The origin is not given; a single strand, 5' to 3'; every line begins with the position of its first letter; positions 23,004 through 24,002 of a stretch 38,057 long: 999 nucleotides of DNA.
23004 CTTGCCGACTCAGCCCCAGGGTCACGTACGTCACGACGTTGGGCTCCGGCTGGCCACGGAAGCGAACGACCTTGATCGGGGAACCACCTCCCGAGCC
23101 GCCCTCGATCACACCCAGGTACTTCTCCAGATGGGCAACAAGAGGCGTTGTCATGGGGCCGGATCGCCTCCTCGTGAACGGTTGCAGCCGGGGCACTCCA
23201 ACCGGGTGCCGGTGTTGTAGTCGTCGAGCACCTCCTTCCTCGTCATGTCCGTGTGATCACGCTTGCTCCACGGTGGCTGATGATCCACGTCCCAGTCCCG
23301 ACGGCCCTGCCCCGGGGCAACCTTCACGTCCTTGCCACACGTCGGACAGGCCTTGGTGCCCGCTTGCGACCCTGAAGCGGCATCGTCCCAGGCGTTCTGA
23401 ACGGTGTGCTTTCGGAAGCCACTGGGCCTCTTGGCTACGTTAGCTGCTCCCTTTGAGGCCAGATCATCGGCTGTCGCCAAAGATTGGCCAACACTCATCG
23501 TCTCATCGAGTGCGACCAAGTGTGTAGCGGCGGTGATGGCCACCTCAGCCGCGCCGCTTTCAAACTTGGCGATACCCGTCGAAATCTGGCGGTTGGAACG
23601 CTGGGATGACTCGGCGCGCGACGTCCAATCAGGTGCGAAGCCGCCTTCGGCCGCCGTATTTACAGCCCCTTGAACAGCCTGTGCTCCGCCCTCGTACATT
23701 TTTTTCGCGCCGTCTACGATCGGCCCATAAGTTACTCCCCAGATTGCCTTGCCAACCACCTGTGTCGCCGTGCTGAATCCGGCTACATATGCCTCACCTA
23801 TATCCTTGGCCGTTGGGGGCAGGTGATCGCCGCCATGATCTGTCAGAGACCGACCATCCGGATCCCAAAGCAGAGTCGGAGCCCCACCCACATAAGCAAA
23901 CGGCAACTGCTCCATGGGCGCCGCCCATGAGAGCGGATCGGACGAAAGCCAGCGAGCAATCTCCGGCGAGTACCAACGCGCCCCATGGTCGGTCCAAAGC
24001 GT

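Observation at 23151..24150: The RHS C-terminal tip is an HNH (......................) nuclease module with lower GC than the RHS body, the signature of toxin-tip displacement.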

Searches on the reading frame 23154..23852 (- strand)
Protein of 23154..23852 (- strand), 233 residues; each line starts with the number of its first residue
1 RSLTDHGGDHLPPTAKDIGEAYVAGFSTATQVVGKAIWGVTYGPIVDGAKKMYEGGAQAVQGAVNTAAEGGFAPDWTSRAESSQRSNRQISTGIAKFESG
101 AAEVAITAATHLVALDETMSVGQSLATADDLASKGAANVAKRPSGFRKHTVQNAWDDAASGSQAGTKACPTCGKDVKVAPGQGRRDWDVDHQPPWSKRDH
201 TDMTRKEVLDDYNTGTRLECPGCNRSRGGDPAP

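Call 7: search_protein_families(library=pfam, proteins=[window:23154-23852:-], max_evalue=1)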
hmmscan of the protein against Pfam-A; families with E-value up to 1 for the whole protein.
window:23154-23852:- (233 aa): 8 families
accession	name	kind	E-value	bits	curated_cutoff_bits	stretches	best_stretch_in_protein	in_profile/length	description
PF14410.12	GH-E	-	6.5e-16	59.2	25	1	165-229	2-67/68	HNH/ENDO VII superfamily nuclease with conserved GHE residues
PF23454.1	Zn_ribbon_Brz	-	0.13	13.3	27.9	0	168-192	7-31/58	Transcriptional regulator Brz zinc beta ribbon domain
PF01844.29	HNH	-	0.15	12.7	21.4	1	169-202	1-29/47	HNH endonuclease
PF21957.2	Zn_ribbon_16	-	0.2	12.1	27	0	209-226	5-23/65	Zinc beta-ribbon finger, putative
PF09723.15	Zn_ribbon_8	-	0.21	12.1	34.4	0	162-176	22-37/41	Zinc ribbon domain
PF24460.1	DUF7575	-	0.67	9.8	28.5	1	165-176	2-13/28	Domain of unknown function (DUF7575)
PF22747.2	Zn_ribbon_DUF2089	-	0.72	10.4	27.6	0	169-178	1-10/32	DUF2089 zinc ribbon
PF13913.12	zf-C2HC_2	-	0.82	9.9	27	0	217-226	2-11/25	zinc-finger of a C2HC-type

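Call 14: find_homologous_proteins(query=window:23154-23852:-, max_evalue=0.001)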
Query window:23154-23852:- (233 aa): 38 proteins with E <= 0.001 among 1882 candidates.
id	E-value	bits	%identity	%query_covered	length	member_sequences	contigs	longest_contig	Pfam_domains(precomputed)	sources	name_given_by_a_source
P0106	2.1e-45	174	77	45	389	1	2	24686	PF14410.13,PF04830.19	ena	-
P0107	3.4e-45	173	71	48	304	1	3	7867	PF14410.13,PF25023.2,PF03527.21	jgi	jgi:RHS repeat-associated protein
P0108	9.2e-45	171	72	49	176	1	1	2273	PF14410.13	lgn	-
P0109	1.8e-44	170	76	40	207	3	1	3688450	PF14410.13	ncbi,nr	nr:HNH/ENDO VII family nuclease [Ralstonia pseudosolanacearum]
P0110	5.2e-44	169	75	44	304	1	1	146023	PF14410.13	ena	-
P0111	3.8e-43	166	74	39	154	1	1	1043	PF14410.13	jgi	jgi:filamentous hemagglutinin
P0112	2.0e-42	164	77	39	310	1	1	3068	PF14410.13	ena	-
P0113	1.4e-41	161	74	42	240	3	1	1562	PF14410.13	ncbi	ncbi:HNH/ENDO VII family nuclease, partial [Paraburkholderia caffeinitolerans]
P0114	4.4e-41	159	70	45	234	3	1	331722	PF14410.13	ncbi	ncbi:GH-E family nuclease [Paraburkholderia agricolaris]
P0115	1.8e-40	157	59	55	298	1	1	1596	PF14410.13,PF25023.2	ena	-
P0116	3.9e-40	156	79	39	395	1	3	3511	PF14410.13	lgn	-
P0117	1.3e-39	155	74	40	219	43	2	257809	PF14410.13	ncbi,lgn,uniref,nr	ncbi:HNH/ENDO VII family nuclease [Burkholderia pseudomallei]|uniref:HNH/ENDO VII family nuclease n=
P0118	1.5e-39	154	71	41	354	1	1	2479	PF14410.13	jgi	jgi:filamentous hemagglutinin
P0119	1.7e-39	154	73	40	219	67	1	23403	PF14410.13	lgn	-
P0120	3.6e-38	150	74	38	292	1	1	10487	PF14410.13,PF25023.2,PF03527.21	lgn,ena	-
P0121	5.0e-38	149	74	38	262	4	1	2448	PF14410.13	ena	-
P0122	6.2e-37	146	69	41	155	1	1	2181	PF14410.13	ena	-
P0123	9.9e-37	145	71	39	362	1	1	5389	PF14410.13,PF04830.19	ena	-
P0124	1.4e-36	145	73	39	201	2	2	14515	PF14410.13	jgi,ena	-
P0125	2.8e-36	144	74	38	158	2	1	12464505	PF14410.13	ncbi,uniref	ncbi:GH-E family nuclease [Sorangium sp. So ce1024]|uniref:GH-E family nuclease n=1 Tax=Sorangium sp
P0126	3.3e-36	143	70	41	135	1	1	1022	PF14410.13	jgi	jgi:filamentous hemagglutinin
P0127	5.2e-36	143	70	39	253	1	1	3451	PF14410.13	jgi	jgi:RHS repeat-associated protein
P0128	5.2e-36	143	70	41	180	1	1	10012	PF14410.13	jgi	jgi:filamentous hemagglutinin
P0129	6.2e-36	143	65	42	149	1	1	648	PF14410.13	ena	-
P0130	2.0e-35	141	65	41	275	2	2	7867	PF14410.13,PF03527.21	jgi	-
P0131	2.7e-35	140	66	40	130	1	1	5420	PF14410.13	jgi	jgi:hypothetical protein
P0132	7.3e-35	139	69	39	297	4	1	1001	PF07591.16,PF14410.13,PF13403.12,PF14890.12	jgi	jgi:Pretoxin HINT domain/HNH/ENDO VII superfamily nuclease with conserved GHE residues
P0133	2.4e-34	137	68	39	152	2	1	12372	PF14410.13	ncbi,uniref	ncbi:GH-E family nuclease [Phytopseudomonas dryadis]|uniref:GH-E family nuclease n=1 Tax=Pseudomonad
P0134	1.2e-33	135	67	39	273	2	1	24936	PF14410.13,PF25023.2,PF03527.21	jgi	-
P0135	2.5e-33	134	66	40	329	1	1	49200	PF14410.13,PF25023.2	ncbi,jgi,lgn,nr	ncbi:MAG: hypothetical protein LBL48_08500 [Azoarcus sp.]|jgi:RHS repeat-associated protein|nr:hypot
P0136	3.4e-33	134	43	77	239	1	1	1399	PF14410.13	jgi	jgi:hypothetical protein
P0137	1.4e-30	125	64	39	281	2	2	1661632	PF14410.13,PF25023.2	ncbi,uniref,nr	ncbi:RHS repeat-associated core domain-containing protein [Pinirhizobacter soli]|uniref:RHS repeat-a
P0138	2.5e-28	118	54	48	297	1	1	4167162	PF14410.13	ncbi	-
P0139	5.0e-27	113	68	32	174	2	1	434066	PF14410.13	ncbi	ncbi:GH-E family nuclease [Acinetobacter halotolerans]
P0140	4.6e-25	107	62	36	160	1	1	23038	PF14410.13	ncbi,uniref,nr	ncbi:GH-E family nuclease [Rossellomorea sp. SC111]|uniref:GH-E family nuclease n=1 Tax=Rossellomore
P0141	5.0e-23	100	52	40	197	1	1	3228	PF14410.13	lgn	-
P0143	5.8e-5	41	38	41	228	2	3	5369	PF14410.13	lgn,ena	-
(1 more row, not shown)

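Call 22: find_encoding_contigs(protein=P0117, flank=4000, max_places=3)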
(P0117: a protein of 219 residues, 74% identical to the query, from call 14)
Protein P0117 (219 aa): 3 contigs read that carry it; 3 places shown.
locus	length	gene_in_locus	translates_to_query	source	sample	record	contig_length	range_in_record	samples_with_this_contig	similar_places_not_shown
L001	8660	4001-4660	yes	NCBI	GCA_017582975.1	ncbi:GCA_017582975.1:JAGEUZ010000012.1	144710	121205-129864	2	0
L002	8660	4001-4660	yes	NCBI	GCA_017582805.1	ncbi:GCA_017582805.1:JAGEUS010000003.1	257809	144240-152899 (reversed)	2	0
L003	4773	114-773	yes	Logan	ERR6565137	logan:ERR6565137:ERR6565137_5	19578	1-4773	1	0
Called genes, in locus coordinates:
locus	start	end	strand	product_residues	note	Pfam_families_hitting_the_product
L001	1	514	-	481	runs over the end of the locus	-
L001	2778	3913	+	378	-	PF01527:HTH_Tnp_1 (weak), PF13276:HTH_21, PF00665:rve, PF24764:rva_4 (faint), PF13683:rve_3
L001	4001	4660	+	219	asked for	PF14410:GH-E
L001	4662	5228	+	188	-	PF05076:SUFU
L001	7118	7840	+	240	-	PF09723:Zn_ribbon_8 (faint), PF05344:DUF746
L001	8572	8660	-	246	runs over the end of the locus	-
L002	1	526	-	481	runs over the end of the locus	-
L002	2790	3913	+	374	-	PF01527:HTH_Tnp_1, PF13276:HTH_21 (weak), PF00665:rve, PF24764:rva_4 (faint), PF13683:rve_3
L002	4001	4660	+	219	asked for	PF14410:GH-E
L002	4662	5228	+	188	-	PF05076:SUFU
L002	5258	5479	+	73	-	-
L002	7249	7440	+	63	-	PF05344:DUF746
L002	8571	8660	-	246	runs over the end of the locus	-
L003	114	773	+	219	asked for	PF14410:GH-E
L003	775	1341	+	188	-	PF05076:SUFU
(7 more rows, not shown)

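Call 23: find_encoding_contigs(protein=P0125, flank=4000, max_places=2)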
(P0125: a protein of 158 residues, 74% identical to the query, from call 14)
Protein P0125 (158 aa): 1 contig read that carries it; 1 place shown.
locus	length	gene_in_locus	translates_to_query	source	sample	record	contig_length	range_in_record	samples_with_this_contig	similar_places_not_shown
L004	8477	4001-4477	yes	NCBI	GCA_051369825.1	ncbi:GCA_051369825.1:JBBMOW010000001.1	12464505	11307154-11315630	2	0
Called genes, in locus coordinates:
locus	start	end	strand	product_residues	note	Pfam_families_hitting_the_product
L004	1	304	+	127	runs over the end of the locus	PF24705:DUF7668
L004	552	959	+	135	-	-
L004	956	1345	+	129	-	PF11042:DUF2750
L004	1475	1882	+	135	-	-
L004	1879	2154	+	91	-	PF09951:Imm33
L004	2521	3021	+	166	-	-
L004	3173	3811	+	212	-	PF25023:TEN_YD-shell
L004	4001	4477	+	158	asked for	PF14410:GH-E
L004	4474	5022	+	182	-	PF05076:SUFU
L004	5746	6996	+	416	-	PF25023:TEN_YD-shell (weak)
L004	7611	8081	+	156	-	-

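Call 24: find_encoding_contigs(protein=P0106, flank=4000, max_places=2)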
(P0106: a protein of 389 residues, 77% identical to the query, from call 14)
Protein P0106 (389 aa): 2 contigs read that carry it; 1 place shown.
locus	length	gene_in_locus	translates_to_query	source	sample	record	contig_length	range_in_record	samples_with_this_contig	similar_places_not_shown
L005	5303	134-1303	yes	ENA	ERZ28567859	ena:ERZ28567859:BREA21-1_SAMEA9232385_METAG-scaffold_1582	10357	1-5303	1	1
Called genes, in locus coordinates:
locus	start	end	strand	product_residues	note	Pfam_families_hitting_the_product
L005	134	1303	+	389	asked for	PF04830:DUF637, PF14410:GH-E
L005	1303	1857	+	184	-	PF05076:SUFU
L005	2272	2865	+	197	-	-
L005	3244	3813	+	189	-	-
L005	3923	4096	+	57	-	-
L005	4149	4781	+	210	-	-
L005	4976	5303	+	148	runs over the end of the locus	-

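Call 27: search_solved_structures(query=window:23154-23852:-, max_evalue=10, show_alignments=2)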
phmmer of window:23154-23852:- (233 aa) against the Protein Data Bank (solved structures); distinct sequences matched with E-value up to 10: 0.

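Call 37: predict_structure(alignment_id=A2)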
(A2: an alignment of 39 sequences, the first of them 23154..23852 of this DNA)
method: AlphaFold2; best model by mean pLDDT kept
length: 233 residues; sequences in the alignment: 39
mean_pLDDT: 62.8   pTM: 0.44
mean pLDDT of the five models: 62.8, 61.1, 61.1, 58.3, 57.7
residues with pLDDT >= 90: 77; 70-90: 14; 50-70: 26; < 50: 116
segments of 3 or more residues with pLDDT < 50: 1-3, 5-10, 15-73, 75-116, 118-120
pLDDT, mean of each block of 10 residues (from residue 1): 42 46 39 36 38 37 34 41 40 39 44 49 54 60 84 96 97 97 95 93 93 94 91 82
secondary structure, 60 per line:
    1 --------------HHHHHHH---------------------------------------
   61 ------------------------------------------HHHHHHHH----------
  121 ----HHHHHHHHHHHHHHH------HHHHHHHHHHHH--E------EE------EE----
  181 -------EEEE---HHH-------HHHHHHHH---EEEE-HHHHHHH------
elements in order: H15-21 H103-110 H125-139 H146-157 E188-191 H205-212 E216-219 H221-227

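Call 41: fold_search(model_id=the predicted structure, library=pdb)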
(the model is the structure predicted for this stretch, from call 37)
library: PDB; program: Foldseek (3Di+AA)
matches with E <= 10: 75; with E <= 0.001: 0
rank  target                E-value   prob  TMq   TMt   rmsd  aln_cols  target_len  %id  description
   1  8fmf_C                1.5e-01  0.82  0.22  0.15   5.3        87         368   21  Structure of CBASS Cap5 from Pseudomonas syringae as an activated tetramer with the cyclic dinucleotide 3'2'-c-diAMP l (released 2024-02-07)
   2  8fmh_C                1.6e-01  0.80  0.22  0.15   5.3        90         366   19  Structure of CBASS Cap5 from Pseudomonas syringae as an activated tetramer with the cyclic dinucleotide 3'2'-c-dGAMP l (released 2024-02-07)
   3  8fm1_K                4.0e-01  0.66  0.22  0.15   4.4        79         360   22  Structure of CBASS Cap5 from Pseudomonas syringae in the absence of a ligand (apo form dimer) (released 2024-02-07)
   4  8fmh_E                4.5e-01  0.54  0.22  0.15   5.1        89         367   20  Structure of CBASS Cap5 from Pseudomonas syringae as an activated tetramer with the cyclic dinucleotide 3'2'-c-dGAMP l (released 2024-02-07)
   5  8f43                  5.2e-01  0.60  0.21  0.42   5.0        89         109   21  HNH Nuclease Domain from G. stearothermophilus Cas9, K597A mutant (released 2022-12-21)
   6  8fmf_A                5.2e-01  0.54  0.23  0.15   5.2        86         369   22  Structure of CBASS Cap5 from Pseudomonas syringae as an activated tetramer with the cyclic dinucleotide 3'2'-c-diAMP l (released 2024-02-07)
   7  9dih_B                5.2e-01  0.51  0.24  0.16   5.1        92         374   18  CBASS Pseudomonas syringae Cap5 tetramer with DNA duplex and 3'2'-c-diAMP cyclic dinucleotide ligand (released 2025-06-18)
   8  5vgb_A                6.3e-01  0.18  0.18  0.29  11.1       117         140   14  Crystal structure of NmeCas9 HNH domain bound to anti-CRISPR AcrIIC1 (released 2017-08-30)
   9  9j1y_A                7.7e-01  0.35  0.23  0.35  11.4       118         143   14  Crystal structure of Nme1Cas9 HNH domain bound to anti-CRISPR AcrIIC1Boe. (released 2026-03-04)
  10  8ova_AV               7.7e-01  0.09  0.12  0.24  11.8        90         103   17  CRYO-EM STRUCTURE OF TRYPANOSOMA BRUCEI PROCYCLIC FORM 80S RIBOSOME : PARENTAL STRAIN (released 2023-11-29)
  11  7mpz                  8.3e-01  0.33  0.23  0.38  11.7       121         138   19  HNH Nuclease Domain from G. stearothermophilus Cas9 (released 2021-12-22)
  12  8if0_X                8.3e-01  0.14  0.17  0.25  12.8       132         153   13  NmeHNH-AcrIIC1 complex (released 2024-04-24)
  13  6jdv_A                8.8e-01  0.51  0.20  0.05   4.9        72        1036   17  Crystal structure of Nme1Cas9 in complex with sgRNA and target DNA (ATATGATT PAM) in catalytic state (released 2019-11-06)
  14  7rwm_A                8.8e-01  0.25  0.18  0.13   6.0        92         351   13  Structure of Cap5 from Lactococcus lactis (released 2021-11-10)
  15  4ogc                  8.8e-01  0.15  0.18  0.05  13.2       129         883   15  Crystal structure of the Type II-C Cas9 enzyme from Actinomyces naeslundii (released 2014-02-12)
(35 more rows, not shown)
